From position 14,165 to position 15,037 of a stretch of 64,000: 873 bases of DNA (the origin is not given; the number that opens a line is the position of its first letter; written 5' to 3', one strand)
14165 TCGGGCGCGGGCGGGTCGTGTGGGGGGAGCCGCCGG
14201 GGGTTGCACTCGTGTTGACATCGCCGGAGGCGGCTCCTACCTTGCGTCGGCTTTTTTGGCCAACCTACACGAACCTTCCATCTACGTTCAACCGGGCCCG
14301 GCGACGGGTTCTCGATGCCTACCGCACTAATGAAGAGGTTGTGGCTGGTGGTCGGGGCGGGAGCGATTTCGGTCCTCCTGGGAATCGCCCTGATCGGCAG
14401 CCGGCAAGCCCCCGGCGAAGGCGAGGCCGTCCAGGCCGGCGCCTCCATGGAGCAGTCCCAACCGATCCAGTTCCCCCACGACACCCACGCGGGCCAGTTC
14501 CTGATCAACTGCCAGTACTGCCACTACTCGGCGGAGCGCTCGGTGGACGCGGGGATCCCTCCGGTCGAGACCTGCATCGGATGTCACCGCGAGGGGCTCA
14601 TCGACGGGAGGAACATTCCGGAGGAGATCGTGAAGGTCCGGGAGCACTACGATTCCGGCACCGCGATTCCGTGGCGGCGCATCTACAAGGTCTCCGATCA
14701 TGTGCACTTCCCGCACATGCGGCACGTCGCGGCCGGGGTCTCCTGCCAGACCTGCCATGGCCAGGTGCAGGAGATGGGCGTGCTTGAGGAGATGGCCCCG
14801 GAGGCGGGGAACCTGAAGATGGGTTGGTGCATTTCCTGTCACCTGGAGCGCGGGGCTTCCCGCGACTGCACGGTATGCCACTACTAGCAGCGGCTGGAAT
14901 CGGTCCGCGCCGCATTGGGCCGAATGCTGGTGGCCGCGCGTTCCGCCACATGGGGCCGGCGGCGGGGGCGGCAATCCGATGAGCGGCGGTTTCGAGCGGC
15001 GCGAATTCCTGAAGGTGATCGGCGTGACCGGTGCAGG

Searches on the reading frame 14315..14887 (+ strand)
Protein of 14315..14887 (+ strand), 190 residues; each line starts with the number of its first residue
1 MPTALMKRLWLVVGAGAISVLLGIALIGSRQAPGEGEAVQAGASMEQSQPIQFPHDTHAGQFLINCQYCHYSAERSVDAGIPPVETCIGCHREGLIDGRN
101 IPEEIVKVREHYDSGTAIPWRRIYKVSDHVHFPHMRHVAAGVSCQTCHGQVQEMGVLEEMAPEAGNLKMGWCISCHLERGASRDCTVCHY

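Call 7: search_protein_families(library=pfam, proteins=[window:14315-14887:+])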
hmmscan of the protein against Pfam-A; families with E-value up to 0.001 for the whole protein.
window:14315-14887:+ (190 aa): 3 families
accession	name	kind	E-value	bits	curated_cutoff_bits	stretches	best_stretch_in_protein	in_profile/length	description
PF14522.11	Cytochrome_C7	-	2.3e-12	47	24.8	1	130-189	1-66/67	Cytochrome c7 and related cytochrome c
PF02085.21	Cytochrom_CIII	-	2e-07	31.7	22.9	1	40-93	10-55/101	Class III cytochrome C family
PF14537.11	Cytochrom_c3_2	-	1e-06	29.5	25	0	140-189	25-78/79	Cytochrome c3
